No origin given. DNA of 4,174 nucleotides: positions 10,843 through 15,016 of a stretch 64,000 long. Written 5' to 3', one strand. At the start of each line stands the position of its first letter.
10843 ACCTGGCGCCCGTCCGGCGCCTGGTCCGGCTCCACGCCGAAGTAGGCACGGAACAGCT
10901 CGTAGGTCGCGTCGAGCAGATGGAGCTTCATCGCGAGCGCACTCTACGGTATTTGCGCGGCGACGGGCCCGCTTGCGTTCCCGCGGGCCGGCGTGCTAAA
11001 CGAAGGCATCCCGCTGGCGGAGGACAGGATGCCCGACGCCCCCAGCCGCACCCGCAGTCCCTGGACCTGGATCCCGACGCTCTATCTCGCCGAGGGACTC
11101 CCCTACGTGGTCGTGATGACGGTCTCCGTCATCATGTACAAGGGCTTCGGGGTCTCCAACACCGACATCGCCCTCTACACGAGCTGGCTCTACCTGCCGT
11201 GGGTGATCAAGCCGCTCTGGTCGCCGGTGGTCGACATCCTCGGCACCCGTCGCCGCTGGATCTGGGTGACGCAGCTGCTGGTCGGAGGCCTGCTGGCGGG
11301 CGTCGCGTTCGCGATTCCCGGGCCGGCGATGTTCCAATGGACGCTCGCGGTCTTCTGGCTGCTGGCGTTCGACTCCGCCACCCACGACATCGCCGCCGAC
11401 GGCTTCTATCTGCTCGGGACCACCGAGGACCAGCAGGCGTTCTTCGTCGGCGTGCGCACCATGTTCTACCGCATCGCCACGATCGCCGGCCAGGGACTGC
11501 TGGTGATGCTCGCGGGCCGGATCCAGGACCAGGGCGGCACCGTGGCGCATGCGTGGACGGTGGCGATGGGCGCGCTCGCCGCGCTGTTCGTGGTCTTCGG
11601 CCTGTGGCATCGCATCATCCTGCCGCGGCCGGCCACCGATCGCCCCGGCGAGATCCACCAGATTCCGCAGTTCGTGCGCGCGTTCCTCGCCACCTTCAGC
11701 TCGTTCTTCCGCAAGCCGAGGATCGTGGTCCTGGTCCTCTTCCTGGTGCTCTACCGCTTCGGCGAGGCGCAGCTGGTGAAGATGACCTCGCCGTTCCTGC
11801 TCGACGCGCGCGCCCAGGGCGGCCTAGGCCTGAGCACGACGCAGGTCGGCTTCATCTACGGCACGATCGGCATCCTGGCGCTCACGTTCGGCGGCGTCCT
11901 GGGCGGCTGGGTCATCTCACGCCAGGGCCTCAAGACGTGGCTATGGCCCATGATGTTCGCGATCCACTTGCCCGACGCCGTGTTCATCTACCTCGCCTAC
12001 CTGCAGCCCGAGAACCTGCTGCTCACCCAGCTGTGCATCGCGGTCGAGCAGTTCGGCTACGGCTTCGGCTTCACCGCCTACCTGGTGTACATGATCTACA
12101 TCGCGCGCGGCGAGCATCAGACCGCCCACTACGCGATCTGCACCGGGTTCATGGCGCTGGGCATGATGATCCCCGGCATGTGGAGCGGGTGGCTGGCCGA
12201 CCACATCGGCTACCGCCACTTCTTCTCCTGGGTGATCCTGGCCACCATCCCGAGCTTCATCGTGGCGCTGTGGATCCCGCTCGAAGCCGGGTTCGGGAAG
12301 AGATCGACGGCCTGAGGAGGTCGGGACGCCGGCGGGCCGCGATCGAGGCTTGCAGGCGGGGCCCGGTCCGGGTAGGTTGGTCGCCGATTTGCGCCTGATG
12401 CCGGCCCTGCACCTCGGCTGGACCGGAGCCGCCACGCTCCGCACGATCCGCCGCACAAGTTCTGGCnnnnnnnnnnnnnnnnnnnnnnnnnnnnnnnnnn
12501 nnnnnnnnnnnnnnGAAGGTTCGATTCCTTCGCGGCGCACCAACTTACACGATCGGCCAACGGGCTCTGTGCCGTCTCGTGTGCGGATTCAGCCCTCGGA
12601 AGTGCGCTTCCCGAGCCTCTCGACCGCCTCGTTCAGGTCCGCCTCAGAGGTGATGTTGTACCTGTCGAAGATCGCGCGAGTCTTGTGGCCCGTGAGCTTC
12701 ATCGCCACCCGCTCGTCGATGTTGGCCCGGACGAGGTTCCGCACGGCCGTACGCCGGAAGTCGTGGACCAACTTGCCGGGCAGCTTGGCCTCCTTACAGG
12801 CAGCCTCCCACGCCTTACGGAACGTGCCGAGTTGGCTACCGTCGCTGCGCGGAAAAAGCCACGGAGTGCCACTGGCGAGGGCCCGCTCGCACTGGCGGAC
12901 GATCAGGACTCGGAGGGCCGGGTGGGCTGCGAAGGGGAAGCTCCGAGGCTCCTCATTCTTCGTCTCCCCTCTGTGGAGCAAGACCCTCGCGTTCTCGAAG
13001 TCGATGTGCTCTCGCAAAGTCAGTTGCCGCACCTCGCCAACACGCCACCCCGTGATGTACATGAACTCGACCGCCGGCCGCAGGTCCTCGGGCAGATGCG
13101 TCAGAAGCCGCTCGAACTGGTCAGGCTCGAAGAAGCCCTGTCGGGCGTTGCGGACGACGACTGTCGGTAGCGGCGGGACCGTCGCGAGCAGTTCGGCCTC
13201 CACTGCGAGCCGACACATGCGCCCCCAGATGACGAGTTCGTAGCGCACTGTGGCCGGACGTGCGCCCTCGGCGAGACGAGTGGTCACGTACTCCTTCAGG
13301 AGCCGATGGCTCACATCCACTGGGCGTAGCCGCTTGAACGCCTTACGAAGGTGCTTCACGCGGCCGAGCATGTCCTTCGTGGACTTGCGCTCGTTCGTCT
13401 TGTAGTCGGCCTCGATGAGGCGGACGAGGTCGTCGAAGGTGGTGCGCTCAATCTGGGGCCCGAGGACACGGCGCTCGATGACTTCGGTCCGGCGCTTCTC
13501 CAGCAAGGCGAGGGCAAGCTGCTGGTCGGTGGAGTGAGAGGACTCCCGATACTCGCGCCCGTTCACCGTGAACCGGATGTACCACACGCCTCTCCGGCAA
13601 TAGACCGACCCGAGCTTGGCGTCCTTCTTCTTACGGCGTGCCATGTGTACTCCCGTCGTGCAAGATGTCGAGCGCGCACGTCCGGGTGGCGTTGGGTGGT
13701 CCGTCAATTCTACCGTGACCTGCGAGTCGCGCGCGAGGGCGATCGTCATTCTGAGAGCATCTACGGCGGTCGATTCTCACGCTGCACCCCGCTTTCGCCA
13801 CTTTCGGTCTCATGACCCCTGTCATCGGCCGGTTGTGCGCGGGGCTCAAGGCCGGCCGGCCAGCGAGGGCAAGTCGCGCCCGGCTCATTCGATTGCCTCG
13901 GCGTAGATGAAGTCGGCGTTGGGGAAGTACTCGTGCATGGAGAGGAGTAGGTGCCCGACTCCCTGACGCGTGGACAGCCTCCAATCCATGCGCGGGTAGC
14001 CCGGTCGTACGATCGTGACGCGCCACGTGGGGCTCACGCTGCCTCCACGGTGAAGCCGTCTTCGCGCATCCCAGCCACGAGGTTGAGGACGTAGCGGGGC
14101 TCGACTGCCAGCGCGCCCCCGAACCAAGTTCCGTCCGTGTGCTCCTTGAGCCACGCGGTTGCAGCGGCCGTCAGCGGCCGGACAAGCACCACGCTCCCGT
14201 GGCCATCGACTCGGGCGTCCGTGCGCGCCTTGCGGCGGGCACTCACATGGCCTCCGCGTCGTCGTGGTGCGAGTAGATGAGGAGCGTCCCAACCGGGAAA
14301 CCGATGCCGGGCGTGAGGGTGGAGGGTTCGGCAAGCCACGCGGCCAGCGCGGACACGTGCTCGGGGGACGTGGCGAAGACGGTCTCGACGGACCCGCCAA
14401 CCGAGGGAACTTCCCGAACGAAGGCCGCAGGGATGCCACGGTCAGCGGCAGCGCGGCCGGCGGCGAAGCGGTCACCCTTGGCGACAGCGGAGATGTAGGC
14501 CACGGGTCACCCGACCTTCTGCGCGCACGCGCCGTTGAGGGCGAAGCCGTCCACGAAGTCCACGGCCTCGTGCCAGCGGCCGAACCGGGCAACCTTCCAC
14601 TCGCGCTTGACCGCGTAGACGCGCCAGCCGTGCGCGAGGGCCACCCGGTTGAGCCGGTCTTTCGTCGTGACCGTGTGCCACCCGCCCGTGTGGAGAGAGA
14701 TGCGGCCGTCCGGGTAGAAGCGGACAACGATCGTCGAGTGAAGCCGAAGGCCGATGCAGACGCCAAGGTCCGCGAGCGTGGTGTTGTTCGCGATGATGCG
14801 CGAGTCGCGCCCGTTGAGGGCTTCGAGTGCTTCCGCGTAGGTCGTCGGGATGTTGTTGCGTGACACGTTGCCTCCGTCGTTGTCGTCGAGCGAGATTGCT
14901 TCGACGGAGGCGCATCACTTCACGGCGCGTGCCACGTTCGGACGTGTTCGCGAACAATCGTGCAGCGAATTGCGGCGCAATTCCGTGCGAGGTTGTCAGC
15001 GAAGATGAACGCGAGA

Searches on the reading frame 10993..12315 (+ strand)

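Call 11: search_protein_families(library=pfam, proteins=[window:10993-12315:+], max_evalue=0.01)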
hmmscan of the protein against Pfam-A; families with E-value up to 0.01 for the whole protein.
window:10993-12315:+ (440 aa): 4 families
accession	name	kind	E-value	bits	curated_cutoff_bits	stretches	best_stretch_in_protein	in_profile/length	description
PF07690.21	MFS_1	-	2.8e-13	50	33.4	2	39-367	13-319/347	Major Facilitator Superfamily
PF03092.22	BT1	-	2.4e-07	30.3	22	1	41-253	9-226/432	BT1 family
PF13000.13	Acatn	-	0.0038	16.3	23.7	0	29-117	7-101/546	Acetyl-coenzyme A transporter 1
PF03137.26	OATP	-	0.0096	14.7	25.8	1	223-315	274-361/545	Organic Anion Transporter Polypeptide (OATP) family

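Call 12: search_protein_families(library=ncbifam, proteins=[window:10993-12315:+], max_evalue=0.01)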
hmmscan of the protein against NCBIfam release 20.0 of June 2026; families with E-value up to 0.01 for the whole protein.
window:10993-12315:+ (440 aa): 5 families
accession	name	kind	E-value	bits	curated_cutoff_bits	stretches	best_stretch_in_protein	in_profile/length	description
TIGR00901.2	2A0125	subfamily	1.5e-53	181.9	350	1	31-427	13-416/417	AmpG family muropeptide MFS transporter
NF008867.0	PRK11902.1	equivalog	7.8e-28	97.6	656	1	32-427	23-401/419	muropeptide transporter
NF008238.0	PRK11010.1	equivalog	2.1e-23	83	756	1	53-425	40-399/492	muropeptide MFS transporter AmpG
TIGR02718.1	sider_RhtX_FptX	subfamily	2.5e-22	79.3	356.15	1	27-427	6-389/390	RhtX/FptX family siderophore transporter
TIGR00900.1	2A0121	subfamily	2.8e-05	23.6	319.6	1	85-406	62-364/364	H+ Antiporter protein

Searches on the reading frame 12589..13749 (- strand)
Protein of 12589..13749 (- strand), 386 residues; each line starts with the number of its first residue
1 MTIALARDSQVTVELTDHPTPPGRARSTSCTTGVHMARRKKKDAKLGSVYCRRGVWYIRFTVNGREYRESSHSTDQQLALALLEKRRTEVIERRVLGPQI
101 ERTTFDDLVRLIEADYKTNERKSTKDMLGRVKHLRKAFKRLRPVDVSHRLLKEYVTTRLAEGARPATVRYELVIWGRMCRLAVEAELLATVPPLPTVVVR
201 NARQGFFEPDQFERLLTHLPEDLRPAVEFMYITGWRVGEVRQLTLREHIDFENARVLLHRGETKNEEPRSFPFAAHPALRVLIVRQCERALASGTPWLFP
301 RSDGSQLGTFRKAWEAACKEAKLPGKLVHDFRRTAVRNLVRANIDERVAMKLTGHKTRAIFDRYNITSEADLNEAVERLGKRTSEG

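Call 11: search_protein_families(library=pfam, proteins=[window:12589-13749:-], max_evalue=0.01)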
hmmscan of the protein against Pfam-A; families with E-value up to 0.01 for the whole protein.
window:12589-13749:- (386 aa): 1 family
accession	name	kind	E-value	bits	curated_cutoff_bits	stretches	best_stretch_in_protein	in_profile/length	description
PF00589.27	Phage_integrase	-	1.4e-21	77.4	27.1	1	207-365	3-166/172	Phage integrase family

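Call 12: search_protein_families(library=ncbifam, proteins=[window:12589-13749:-], max_evalue=0.01)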
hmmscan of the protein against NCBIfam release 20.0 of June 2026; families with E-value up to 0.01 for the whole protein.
window:12589-13749:- (386 aa): 6 families
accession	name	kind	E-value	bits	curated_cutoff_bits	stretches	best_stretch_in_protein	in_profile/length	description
TIGR02224.1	recomb_XerC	equivalog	2.1e-07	30.6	335.15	1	134-372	32-282/295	tyrosine recombinase XerC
NF040815.2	recomb_XerA_Arch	equivalog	9.6e-06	25.3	220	1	193-374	83-261/263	site-specific tyrosine recombinase/integron integrase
NF001399.0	PRK00283.1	subfamily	5.6e-05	22.5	279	1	145-376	50-292/300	tyrosine recombinase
TIGR02225.1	recomb_XerD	equivalog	0.00055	19.4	329.6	1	144-378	39-285/290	site-specific tyrosine recombinase XerD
NF011946.0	PRK15417.1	equivalog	0.0014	17.9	435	0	207-285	117-194/337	integron integrase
TIGR02249.1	integrase_gron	subfamily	0.0016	17.9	265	0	209-268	104-162/315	integron integrase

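Call 14: search_protein_families(library=padloc, proteins=[window:12589-13749:-], max_evalue=0.01)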
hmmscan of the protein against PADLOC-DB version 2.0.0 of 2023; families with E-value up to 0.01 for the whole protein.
window:12589-13749:- (386 aa): 0 families

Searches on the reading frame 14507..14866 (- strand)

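Call 11: search_protein_families(library=pfam, proteins=[window:14507-14866:-], max_evalue=0.01)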
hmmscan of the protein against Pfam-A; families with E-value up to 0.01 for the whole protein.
window:14507-14866:- (119 aa): 1 family
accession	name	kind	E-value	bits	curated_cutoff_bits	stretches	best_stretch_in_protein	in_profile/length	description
PF23790.1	Kyano_Gp96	-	5.8e-07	30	27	1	39-110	35-109/110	Kyanoviridae Gp96 protein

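Call 12: search_protein_families(library=ncbifam, proteins=[window:14507-14866:-], max_evalue=0.01)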
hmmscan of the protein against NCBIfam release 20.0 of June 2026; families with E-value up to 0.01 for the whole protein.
window:14507-14866:- (119 aa): 0 families

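Call 14: search_protein_families(library=padloc, proteins=[window:14507-14866:-], max_evalue=0.01)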
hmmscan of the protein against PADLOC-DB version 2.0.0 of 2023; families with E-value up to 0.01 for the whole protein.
window:14507-14866:- (119 aa): 0 families
